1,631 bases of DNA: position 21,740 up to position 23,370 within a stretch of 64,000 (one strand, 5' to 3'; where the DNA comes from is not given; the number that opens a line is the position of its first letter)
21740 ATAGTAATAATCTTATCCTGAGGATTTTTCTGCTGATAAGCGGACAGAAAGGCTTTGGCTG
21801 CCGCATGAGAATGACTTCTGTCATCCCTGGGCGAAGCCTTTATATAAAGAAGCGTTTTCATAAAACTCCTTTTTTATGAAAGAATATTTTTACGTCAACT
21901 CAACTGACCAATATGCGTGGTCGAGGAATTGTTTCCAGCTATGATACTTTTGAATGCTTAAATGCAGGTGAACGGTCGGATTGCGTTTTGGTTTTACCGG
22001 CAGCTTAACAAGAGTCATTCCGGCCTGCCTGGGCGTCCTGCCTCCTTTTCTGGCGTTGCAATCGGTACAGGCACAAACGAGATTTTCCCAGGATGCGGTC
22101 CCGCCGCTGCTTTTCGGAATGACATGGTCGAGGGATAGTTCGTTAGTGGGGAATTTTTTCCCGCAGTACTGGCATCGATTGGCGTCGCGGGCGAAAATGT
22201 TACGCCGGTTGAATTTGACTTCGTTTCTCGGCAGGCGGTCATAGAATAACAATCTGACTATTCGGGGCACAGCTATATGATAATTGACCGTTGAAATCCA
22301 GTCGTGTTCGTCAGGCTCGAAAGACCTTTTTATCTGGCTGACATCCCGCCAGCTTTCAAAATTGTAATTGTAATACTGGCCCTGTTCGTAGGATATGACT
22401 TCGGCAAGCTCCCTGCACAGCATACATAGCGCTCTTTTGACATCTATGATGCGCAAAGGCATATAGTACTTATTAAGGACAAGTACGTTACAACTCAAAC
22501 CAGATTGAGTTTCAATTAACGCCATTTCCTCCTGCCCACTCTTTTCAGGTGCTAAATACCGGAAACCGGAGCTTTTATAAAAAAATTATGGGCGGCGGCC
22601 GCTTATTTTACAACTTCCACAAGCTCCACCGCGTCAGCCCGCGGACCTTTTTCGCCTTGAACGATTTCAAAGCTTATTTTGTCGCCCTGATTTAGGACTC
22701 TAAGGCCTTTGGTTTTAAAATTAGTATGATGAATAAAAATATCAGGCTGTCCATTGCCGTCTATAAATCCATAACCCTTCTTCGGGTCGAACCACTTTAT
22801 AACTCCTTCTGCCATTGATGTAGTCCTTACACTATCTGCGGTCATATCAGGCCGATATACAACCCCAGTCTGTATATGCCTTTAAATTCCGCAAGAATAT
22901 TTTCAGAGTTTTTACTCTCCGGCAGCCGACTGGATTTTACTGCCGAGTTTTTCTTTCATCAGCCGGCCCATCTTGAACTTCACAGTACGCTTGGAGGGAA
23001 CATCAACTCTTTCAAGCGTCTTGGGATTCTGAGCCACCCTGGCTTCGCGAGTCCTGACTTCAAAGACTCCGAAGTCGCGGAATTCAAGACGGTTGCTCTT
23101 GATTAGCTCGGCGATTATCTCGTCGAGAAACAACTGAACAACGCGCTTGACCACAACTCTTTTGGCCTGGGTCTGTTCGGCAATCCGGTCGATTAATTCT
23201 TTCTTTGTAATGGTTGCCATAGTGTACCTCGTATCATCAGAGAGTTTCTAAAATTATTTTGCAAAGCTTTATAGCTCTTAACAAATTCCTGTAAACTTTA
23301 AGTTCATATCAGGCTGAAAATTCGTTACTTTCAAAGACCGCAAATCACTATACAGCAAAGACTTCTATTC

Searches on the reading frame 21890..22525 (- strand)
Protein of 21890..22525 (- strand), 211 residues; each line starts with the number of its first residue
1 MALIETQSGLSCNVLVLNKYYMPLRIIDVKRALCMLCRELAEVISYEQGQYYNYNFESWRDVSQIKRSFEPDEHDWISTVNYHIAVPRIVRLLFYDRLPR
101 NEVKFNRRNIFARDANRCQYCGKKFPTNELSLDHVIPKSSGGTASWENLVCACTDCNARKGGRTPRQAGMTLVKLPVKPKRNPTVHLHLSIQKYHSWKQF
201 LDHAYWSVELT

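Call 10: search_protein_families(library=pfam, proteins=[window:21890-22525:-], max_evalue=0.01)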
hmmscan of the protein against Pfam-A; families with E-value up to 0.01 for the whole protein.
window:21890-22525:- (211 aa): 3 families
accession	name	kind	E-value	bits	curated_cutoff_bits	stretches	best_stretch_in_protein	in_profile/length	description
PF14279.12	HNH_5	-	2.6e-18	66.2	27.5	1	118-171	1-54/56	HNH endonuclease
PF01844.29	HNH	-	2.3e-15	56.9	21.4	1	118-161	1-45/47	HNH endonuclease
PF13395.12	HNH_4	-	7.8e-08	32.6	22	1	118-165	1-53/54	HNH endonuclease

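Call 11: find_homologous_proteins(query=window:21890-22525:-, max_evalue=1e-10)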
Query window:21890-22525:- (211 aa): 7997 proteins with E <= 1e-10 among 8000 candidates; the best 120 are listed.
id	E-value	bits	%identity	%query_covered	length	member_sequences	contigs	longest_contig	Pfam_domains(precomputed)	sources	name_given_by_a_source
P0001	1.5e-141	487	98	100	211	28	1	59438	PF13395.13,PF01844.30,PF14279.13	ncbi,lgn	-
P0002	1.7e-138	477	95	100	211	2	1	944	PF13395.13,PF01844.30,PF14279.13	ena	-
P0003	4.6e-130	450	89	100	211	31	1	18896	PF13395.13,PF01844.30,PF14279.13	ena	-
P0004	1.0e-129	448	87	100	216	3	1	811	PF13395.13,PF01844.30,PF14279.13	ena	-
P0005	2.3e-129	447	88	100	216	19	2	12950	PF13395.13,PF01844.30,PF14279.13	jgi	jgi:5-methylcytosine-specific restriction endonuclease McrA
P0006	3.5e-129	447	87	100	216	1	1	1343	PF13395.13,PF01844.30,PF14279.13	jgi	jgi:5-methylcytosine-specific restriction endonuclease McrA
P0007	4.5e-129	446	86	100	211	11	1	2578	PF13395.13,PF01844.30,PF14279.13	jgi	jgi:5-methylcytosine-specific restriction endonuclease McrA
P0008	7.7e-128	442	87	100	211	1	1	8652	PF13395.13,PF01844.30,PF14279.13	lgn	-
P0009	3.8e-127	440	87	100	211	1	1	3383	PF13395.13,PF01844.30,PF14279.13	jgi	jgi:5-methylcytosine-specific restriction endonuclease McrA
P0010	5.4e-126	436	85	100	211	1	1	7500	PF01844.30,PF14279.13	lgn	-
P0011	5.0e-125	433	85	100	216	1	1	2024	PF13395.13,PF01844.30,PF14279.13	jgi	jgi:5-methylcytosine-specific restriction endonuclease McrA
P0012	1.8e-124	431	84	100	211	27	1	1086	PF13395.13,PF01844.30,PF14279.13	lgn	-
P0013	5.4e-124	430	83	100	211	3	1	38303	PF13395.13,PF01844.30,PF14279.13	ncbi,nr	ncbi:MAG: HNH endonuclease [Sedimentisphaerales bacterium]|nr:HNH endonuclease [Sedimentisphaerales 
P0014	2.1e-123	428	84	100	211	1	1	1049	PF13395.13,PF01844.30,PF14279.13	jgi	jgi:5-methylcytosine-specific restriction endonuclease McrA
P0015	1.6e-122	425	83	100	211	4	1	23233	PF13395.13,PF01844.30,PF14279.13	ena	-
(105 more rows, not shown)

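Call 14: find_encoding_contigs(protein=P0001, flank=8000, max_places=6)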
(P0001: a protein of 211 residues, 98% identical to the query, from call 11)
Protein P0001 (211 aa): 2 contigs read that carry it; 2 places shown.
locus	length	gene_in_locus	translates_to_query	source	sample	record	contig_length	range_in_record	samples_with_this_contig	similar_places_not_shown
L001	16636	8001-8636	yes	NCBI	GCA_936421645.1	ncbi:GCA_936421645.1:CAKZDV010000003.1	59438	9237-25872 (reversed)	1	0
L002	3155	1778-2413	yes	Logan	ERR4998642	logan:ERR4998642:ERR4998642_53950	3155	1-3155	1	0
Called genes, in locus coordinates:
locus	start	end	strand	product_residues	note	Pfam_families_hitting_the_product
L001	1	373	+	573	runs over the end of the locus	-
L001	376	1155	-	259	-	PF03853:YjeF_N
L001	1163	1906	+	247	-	PF01975:SurE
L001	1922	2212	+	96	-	PF13291:ACT_4 (weak), PF13740:ACT_6, PF01842:ACT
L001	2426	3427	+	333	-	PF01515:PTA_PTB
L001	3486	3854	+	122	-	PF13298:LigD_N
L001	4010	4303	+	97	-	PF09862:DUF2089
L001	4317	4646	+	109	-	-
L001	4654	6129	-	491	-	PF14691:Fer4_20, PF01262:AlaDh_PNT_C (faint), PF13738:Pyr_redox_3 (faint), PF07992:Pyr_redox_2, PF12831:FAD_oxidored (faint), PF13450:NAD_binding_8 (weak), PF00070:Pyr_redox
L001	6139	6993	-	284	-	PF10418:DHODB_Fe-S_bind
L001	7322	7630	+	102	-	PF00216:Bac_DNA_binding, PF18291:HU-HIG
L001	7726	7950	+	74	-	PF00313:CSD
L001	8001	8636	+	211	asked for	PF01844:HNH, PF13395:HNH_4, PF14279:HNH_5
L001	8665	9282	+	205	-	PF02525:Flavodoxin_2, PF03358:FMN_red (weak)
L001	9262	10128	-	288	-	PF01256:Carb_kinase, PF02110:HK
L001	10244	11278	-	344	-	PF02543:Carbam_trans_N (faint), PF00814:TsaD, PF22521:HypF_C_2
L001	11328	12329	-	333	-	PF04015:DUF362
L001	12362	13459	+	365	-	PF04389:Peptidase_M28 (weak), PF01546:Peptidase_M20, PF07687:M20_dimer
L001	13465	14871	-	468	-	PF11638:DnaA_N, PF13173:AAA_14 (faint), PF00308:Bac_DnaA, PF00004:AAA (weak), PF08299:Bac_DnaA_C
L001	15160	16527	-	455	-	PF01029:NusB, PF22458:RsmF-B_ferredox, PF01189:Methyltr_RsmB-F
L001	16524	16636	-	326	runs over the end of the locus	PF00551:Formyl_trans_N, PF02911:Formyl_trans_C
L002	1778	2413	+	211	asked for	PF01844:HNH, PF13395:HNH_4, PF14279:HNH_5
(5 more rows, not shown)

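Call 15: find_encoding_contigs(protein=P0003, flank=8000, max_places=4)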
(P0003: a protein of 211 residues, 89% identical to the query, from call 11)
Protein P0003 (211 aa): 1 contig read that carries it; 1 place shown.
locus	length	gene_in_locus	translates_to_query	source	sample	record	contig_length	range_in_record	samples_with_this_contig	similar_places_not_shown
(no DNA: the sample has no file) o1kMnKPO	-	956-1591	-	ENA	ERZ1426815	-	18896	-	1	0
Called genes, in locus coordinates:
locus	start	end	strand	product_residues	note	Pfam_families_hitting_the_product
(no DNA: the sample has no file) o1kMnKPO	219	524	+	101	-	PF00216:Bac_DNA_binding, PF18291:HU-HIG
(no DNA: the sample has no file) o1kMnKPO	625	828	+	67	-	PF00313:CSD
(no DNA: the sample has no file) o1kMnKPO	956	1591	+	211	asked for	PF01844:HNH, PF13395:HNH_4 (weak), PF14279:HNH_5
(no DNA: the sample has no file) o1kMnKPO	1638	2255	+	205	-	PF02525:Flavodoxin_2, PF03358:FMN_red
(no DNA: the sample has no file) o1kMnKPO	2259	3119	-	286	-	PF01256:Carb_kinase, PF02110:HK (weak)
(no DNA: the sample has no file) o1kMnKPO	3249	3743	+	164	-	-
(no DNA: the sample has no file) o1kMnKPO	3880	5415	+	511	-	PF13205:Big_5 (faint), PF01095:Pectinesterase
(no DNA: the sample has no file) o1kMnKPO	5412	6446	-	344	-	PF02543:Carbam_trans_N (faint), PF00814:TsaD, PF22521:HypF_C_2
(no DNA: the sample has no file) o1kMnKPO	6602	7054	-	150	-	-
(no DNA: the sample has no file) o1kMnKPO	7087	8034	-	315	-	PF04015:DUF362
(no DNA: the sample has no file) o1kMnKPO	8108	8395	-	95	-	PF01541:GIY-YIG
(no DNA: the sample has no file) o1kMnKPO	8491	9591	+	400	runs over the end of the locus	PF04389:Peptidase_M28 (weak), PF01546:Peptidase_M20, PF07687:M20_dimer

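Call 16: find_encoding_contigs(protein=P0005, flank=8000, max_places=4)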
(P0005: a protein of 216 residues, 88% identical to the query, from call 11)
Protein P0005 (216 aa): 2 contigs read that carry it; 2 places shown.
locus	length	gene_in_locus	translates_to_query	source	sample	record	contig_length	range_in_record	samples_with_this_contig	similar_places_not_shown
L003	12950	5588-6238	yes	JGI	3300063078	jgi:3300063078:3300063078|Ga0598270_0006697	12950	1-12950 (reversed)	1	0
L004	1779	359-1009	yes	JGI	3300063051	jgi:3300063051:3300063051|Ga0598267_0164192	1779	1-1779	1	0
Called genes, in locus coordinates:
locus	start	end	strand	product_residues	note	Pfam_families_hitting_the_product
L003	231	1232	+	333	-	PF01515:PTA_PTB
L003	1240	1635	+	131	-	PF13298:LigD_N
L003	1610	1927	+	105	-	-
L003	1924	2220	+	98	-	-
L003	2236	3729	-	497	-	PF14691:Fer4_20, PF01262:AlaDh_PNT_C (faint), PF03486:HI0933_like (faint), PF07992:Pyr_redox_2, PF12831:FAD_oxidored (weak), PF13450:NAD_binding_8 (weak), PF13738:Pyr_redox_3 (faint), PF00070:Pyr_redox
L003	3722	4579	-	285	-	PF10418:DHODB_Fe-S_bind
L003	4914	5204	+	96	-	PF18291:HU-HIG, PF00216:Bac_DNA_binding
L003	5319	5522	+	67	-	PF00313:CSD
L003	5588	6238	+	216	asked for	PF01844:HNH, PF13395:HNH_4, PF14279:HNH_5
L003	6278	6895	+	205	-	PF02525:Flavodoxin_2, PF03358:FMN_red (weak)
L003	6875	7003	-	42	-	-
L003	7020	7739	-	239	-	PF01256:Carb_kinase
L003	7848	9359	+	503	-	PF13205:Big_5 (faint), PF01095:Pectinesterase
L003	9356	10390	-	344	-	PF00814:TsaD, PF22521:HypF_C_2, PF02543:Carbam_trans_N (weak)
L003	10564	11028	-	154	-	-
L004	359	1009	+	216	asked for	PF01844:HNH, PF13395:HNH_4, PF14279:HNH_5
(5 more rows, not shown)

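Call 26: find_encoding_contigs(protein=window:21890-22525:-, flank=8000, max_places=8)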
Protein window:21890-22525:- (211 aa): 2 contigs read that carry it; 2 places shown.
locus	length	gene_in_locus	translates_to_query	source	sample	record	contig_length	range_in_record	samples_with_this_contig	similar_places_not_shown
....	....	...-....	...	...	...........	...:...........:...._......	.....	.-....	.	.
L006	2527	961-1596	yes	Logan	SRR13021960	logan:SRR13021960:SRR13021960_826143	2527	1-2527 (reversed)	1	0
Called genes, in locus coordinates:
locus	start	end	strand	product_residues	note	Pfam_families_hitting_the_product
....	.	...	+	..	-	?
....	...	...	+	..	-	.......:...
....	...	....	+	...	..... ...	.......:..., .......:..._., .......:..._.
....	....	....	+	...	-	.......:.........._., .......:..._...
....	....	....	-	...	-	-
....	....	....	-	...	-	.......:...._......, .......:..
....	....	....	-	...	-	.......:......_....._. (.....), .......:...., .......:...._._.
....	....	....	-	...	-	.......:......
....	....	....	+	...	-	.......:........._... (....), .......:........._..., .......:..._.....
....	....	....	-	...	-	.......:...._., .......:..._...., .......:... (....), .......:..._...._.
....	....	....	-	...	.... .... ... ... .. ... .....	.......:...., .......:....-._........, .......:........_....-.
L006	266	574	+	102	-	PF00216:Bac_DNA_binding, PF18291:HU-HIG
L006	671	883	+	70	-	PF00313:CSD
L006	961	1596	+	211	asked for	PF01844:HNH, PF13395:HNH_4, PF14279:HNH_5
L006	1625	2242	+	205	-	PF02525:Flavodoxin_2, PF03358:FMN_red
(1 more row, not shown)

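Call 29: find_related_loci(query=A3, collection=genome_contigs, flank=6000)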
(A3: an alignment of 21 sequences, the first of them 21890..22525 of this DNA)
Query A3 (211 aa) in genome_contigs; peptide patterns used: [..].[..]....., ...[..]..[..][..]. (x = any residue, [..] = any of these).
447 stretches matched a pattern; 418 encode a relative of the query (tblastn E <= 1e-3); the best 80 are kept; 80 distinct loci.
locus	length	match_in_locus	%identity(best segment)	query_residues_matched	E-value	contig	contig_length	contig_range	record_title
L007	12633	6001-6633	99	1-211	5e-144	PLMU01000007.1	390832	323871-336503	MAG: Phycisphaerales bacterium isolate fen_1357 73.20120800_E2X.42_contig_65, whole genome shotgun sequence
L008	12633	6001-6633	89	1-211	9e-133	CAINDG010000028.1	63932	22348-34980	MAG: uncultured planctomycete isolate A14_bin-1425 genome assembly, contig: bin-1425:28/54, whole genome shotgun sequenc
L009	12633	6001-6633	89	1-211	2e-132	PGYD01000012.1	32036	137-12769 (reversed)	MAG: Planctomycetes bacterium HGW-Planctomycetes-1 bjp_ig2158_scaffold_496, whole genome shotgun sequence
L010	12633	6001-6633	88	1-211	1e-131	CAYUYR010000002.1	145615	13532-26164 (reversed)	MAG TPA_asm: uncultured Planctomycetaceae bacterium isolate SRP141376_co2_344 genome assembly, contig: NODE_246_length_1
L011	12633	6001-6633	86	1-211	4e-129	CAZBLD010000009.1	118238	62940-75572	MAG TPA_asm: uncultured Planctomycetaceae bacterium isolate binchicken_co376_317 genome assembly, contig: NODE_82_length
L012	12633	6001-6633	86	1-211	1e-128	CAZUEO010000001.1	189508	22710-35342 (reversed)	MAG TPA_asm: uncultured Planctomycetaceae bacterium isolate binchicken_co100_410 genome assembly, contig: NODE_34_length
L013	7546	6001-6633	85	1-211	4e-127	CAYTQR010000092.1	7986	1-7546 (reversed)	MAG TPA_asm: uncultured Planctomycetaceae bacterium isolate SRP068000_co1_621 genome assembly, contig: NODE_18670_length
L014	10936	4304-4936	83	1-211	1e-126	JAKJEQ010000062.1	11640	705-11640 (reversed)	MAG: Planctomycetota bacterium isolate UR.bin163 NODE_62_length_11640_cov_2.361498, whole genome shotgun sequence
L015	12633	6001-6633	85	1-211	7e-127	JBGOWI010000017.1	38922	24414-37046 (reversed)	MAG: Phycisphaerae bacterium isolate OBJ_0618_130150_96 k141_2544790_length_38922_cov_44.8186, whole genome shotgun sequ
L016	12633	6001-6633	83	1-211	7e-127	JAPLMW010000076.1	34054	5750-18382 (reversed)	MAG: Phycisphaerae bacterium isolate LacPavin_0920_SED3_MAG_44_51 LacPavin_0920_SED3_scaffold_776577, whole genome shotg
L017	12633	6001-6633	83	1-211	2e-126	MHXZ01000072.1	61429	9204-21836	MAG: Planctomycetes bacterium GWF2_41_51 gwf2_scaffold_3239, whole genome shotgun sequence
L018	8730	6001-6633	83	1-211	7e-126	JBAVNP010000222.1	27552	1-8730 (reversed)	MAG: Sedimentisphaerales bacterium isolate MFD03833_ilm_asm_bin2 k127_86825, whole genome shotgun sequence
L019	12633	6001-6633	83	1-211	7e-126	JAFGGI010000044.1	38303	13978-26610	MAG: Sedimentisphaerales bacterium isolate Zod_Metabat.1380 k87_9063749, whole genome shotgun sequence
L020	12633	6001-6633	83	1-211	2e-125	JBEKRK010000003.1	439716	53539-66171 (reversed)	MAG: Sedimentisphaerales bacterium isolate SPRUCE 509 SPRUCE_509_3, whole genome shotgun sequence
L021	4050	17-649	82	1-211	6e-127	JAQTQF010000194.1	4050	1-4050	MAG: Phycisphaerae bacterium isolate STB_133 NODE_78443_length_4050_cov_2.266123_Sandtown_B, whole genome shotgun sequen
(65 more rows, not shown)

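Call 67: search_protein_families(library=pfam, proteins=[L009:7389-8513:+, L015:7327-8790:+, L009:8529-9548:-], max_evalue=0.001)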
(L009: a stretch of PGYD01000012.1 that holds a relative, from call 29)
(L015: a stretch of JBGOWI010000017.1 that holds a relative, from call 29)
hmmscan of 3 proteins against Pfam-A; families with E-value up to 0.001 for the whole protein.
L009:7389-8513:+ (374 aa): 2 families
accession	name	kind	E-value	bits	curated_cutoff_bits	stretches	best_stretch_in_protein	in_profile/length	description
PF00924.24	MS_channel_2nd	-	7.3e-22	77.7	20.2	1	199-263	2-66/68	Mechanosensitive ion channel, beta-domain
PF21082.3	MS_channel_3rd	-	1.2e-12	48.5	21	1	274-361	4-88/88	Mechanosensitive ion channel MscS, C-terminal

L015:7327-8790:+ (487 aa): 3 families
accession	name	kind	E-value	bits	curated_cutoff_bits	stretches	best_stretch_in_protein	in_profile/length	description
PF04055.27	Radical_SAM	-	7.6e-13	49.4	29.5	1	168-320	2-152/166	Radical SAM superfamily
PF02310.24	B12-binding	-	1e-11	45.1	32.1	1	27-123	10-116/121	B12 binding domain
PF19864.5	Radical_SAM_N2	-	0.00055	19.8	29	0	83-132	77-126/151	Radical SAM proteins, N-terminal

L009:8529-9548:- (339 aa): 4 families
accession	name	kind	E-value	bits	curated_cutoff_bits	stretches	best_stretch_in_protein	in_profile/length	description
PF00793.26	DAHP_synth_1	-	2.3e-77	260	25.5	1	94-334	15-267/270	DAHP synthetase I family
PF18152.6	DAHP_snth_FXD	-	9.8e-23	80.2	27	1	1-66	1-66/67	DAHP synthase ferredoxin-like domain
PF03102.20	NeuB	-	3.8e-13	49.9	22.1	1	144-337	53-238/241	NeuB family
PF02879.22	PGM_PMM_II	-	0.00086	20.2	29.3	0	246-334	2-80/103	Phosphoglucomutase/phosphomannomutase, alpha/beta/alpha domain II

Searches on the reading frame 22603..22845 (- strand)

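Call 10: search_protein_families(library=pfam, proteins=[window:22603-22845:-], max_evalue=0.01)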
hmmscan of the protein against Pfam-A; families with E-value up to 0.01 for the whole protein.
window:22603-22845:- (80 aa): 2 families
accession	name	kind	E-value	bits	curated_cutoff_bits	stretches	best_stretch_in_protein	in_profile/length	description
PF00313.28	CSD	-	1.9e-20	73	27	1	13-74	2-64/66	'Cold-shock' DNA-binding domain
PF08206.17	OB_RNB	-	0.00081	19.5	24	1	22-69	7-50/58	Ribonuclease B OB domain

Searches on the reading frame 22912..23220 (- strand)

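Call 10: search_protein_families(library=pfam, proteins=[window:22912-23220:-], max_evalue=0.01)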
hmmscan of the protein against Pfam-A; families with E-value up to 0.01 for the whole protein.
window:22912-23220:- (102 aa): 2 families
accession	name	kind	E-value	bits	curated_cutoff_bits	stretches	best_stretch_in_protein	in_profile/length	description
PF00216.26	Bac_DNA_binding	-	2.9e-26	92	22.4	1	5-92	2-89/90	Bacterial DNA-binding protein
PF18291.6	HU-HIG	-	1.6e-10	41.5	26.2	1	3-95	31-121/125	HU domain fused to wHTH, Ig, or Glycine-rich motif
